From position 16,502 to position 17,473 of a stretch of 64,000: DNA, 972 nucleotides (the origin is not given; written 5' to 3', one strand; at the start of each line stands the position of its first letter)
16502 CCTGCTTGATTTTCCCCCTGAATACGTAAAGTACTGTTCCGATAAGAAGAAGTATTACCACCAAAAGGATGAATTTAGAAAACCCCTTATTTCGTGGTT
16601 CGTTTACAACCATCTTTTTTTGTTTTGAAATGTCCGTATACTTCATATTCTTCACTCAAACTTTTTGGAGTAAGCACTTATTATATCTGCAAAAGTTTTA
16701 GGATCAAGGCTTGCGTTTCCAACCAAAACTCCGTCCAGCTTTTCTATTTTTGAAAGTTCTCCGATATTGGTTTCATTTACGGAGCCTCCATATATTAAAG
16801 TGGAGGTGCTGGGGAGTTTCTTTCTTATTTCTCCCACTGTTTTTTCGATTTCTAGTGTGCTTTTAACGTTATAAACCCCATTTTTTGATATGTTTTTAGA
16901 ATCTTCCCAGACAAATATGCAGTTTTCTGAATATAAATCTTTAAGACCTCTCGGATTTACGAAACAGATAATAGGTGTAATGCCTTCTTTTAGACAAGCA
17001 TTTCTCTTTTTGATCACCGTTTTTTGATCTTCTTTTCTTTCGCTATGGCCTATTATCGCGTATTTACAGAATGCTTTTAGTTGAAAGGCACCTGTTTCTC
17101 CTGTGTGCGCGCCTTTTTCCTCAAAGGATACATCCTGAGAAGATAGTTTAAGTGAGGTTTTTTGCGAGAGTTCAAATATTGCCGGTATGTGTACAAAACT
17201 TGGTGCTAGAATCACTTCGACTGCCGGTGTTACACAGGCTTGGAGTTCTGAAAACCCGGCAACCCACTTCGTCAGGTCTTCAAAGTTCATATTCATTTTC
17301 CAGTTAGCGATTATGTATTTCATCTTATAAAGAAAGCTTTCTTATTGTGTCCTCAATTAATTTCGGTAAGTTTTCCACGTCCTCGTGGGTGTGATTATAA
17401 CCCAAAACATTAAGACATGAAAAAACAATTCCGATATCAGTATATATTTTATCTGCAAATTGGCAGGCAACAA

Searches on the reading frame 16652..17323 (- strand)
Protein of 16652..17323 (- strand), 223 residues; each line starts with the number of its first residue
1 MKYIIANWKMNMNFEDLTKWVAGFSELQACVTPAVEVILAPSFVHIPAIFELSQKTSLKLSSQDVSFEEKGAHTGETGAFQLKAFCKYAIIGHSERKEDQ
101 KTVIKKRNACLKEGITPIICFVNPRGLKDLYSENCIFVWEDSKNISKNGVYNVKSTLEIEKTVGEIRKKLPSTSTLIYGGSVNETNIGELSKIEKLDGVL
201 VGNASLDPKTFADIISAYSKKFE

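Call 3: search_protein_families(library=pfam, proteins=[window:16652-17323:-], max_evalue=1)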
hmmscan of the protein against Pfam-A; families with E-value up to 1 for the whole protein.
window:16652-17323:- (223 aa): 1 family
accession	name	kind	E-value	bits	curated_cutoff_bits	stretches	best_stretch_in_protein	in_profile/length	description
PF00121.24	TIM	-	1.3e-42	146.5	20.1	2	3-121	2-123/245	Triosephosphate isomerase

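Call 4: search_protein_families(library=ncbifam, proteins=[window:16652-17323:-], max_evalue=1)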
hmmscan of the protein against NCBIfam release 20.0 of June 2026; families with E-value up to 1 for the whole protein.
window:16652-17323:- (223 aa): 9 families
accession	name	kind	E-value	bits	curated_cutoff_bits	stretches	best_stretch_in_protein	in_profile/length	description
NF011163.0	PRK14565.1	equivalog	1.6e-35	122.9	298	1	4-220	5-236/240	triosephosphate isomerase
NF010569.0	PRK13962.1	equivalog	4.3e-32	111.1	883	2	4-121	401-521/645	bifunctional phosphoglycerate kinase/triosephosphate isomerase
NF000722.0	PRK00042.2-1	equivalog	3.1e-29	102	293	2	4-121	6-128/256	triose-phosphate isomerase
NF000728.0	PRK00042.3-2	equivalog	6.8e-25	88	255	2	154-217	167-228/231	triose-phosphate isomerase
TIGR00419.1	tim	equivalog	1.4e-21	77.3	130.6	2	4-121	2-122/228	triose-phosphate isomerase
NF012036.0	PRK15492.1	equivalog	1.8e-12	47.2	509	2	3-120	6-134/261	triosephosphate isomerase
NF000729.0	PRK00042.3-3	equivalog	1.8e-11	44.3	309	2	133-216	152-232/234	triose-phosphate isomerase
NF011497.0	PRK14905.1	equivalog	7.4e-10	38.7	485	2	7-120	11-135/357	triosephosphate isomerase/PTS system glucose/sucrose-specific transporter subunit IIB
NF003302.0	PRK04302.1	subfamily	2.7e-08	33.8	132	1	34-131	36-131/223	triose-phosphate isomerase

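Call 67: search_solved_structures(query=window:16655-17323:-, max_evalue=0.00001, show_alignments=2)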
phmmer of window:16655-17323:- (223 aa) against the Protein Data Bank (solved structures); distinct sequences matched with E-value up to 0.00001: 175 (the best 60 are shown).
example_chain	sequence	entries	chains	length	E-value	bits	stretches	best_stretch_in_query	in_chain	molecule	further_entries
7r7m_A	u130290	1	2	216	1.4e-71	243.8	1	1-218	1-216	Triosephosphate isomerase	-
7r9b_A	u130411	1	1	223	2.6e-26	95.8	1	1-215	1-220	Triosephosphate isomerase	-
7rgc_A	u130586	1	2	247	1.1e-25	93.9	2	1-123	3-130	Triosephosphate isomerase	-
6bve_A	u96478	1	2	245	2.4e-24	89.4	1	4-216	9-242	Triosephosphate isomerase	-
9quu_A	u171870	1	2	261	3.9e-24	88.7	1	4-214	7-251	Triosephosphate isomerase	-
1yya_A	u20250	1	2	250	4.5e-24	88.5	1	4-128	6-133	triosephosphate isomerase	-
3ta6_A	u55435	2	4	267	5.5e-24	88.2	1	4-122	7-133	Triosephosphate isomerase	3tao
3gvg_A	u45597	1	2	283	7e-24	87.9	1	4-122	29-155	Triosephosphate isomerase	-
5ujw_A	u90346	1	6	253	1.2e-21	80.7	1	2-122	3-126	Triosephosphate isomerase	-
8v0a_A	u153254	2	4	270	1.5e-21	80.2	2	4-121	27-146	Triosephosphate isomerase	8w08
4y8f_A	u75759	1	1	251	1.9e-21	79.9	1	4-121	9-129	Triosephosphate Isomerase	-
7skj_A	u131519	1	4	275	2.5e-21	79.5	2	4-120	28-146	Triosephosphate isomerase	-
9qus_A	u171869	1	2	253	2.8e-21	79.4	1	4-123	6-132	Triosephosphate isomerase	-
4y96_A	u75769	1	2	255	4e-21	78.9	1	2-122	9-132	Triosephosphate Isomerase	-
4ohq_A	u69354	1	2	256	5.2e-21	78.5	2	4-121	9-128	Triosephosphate isomerase, chloroplastic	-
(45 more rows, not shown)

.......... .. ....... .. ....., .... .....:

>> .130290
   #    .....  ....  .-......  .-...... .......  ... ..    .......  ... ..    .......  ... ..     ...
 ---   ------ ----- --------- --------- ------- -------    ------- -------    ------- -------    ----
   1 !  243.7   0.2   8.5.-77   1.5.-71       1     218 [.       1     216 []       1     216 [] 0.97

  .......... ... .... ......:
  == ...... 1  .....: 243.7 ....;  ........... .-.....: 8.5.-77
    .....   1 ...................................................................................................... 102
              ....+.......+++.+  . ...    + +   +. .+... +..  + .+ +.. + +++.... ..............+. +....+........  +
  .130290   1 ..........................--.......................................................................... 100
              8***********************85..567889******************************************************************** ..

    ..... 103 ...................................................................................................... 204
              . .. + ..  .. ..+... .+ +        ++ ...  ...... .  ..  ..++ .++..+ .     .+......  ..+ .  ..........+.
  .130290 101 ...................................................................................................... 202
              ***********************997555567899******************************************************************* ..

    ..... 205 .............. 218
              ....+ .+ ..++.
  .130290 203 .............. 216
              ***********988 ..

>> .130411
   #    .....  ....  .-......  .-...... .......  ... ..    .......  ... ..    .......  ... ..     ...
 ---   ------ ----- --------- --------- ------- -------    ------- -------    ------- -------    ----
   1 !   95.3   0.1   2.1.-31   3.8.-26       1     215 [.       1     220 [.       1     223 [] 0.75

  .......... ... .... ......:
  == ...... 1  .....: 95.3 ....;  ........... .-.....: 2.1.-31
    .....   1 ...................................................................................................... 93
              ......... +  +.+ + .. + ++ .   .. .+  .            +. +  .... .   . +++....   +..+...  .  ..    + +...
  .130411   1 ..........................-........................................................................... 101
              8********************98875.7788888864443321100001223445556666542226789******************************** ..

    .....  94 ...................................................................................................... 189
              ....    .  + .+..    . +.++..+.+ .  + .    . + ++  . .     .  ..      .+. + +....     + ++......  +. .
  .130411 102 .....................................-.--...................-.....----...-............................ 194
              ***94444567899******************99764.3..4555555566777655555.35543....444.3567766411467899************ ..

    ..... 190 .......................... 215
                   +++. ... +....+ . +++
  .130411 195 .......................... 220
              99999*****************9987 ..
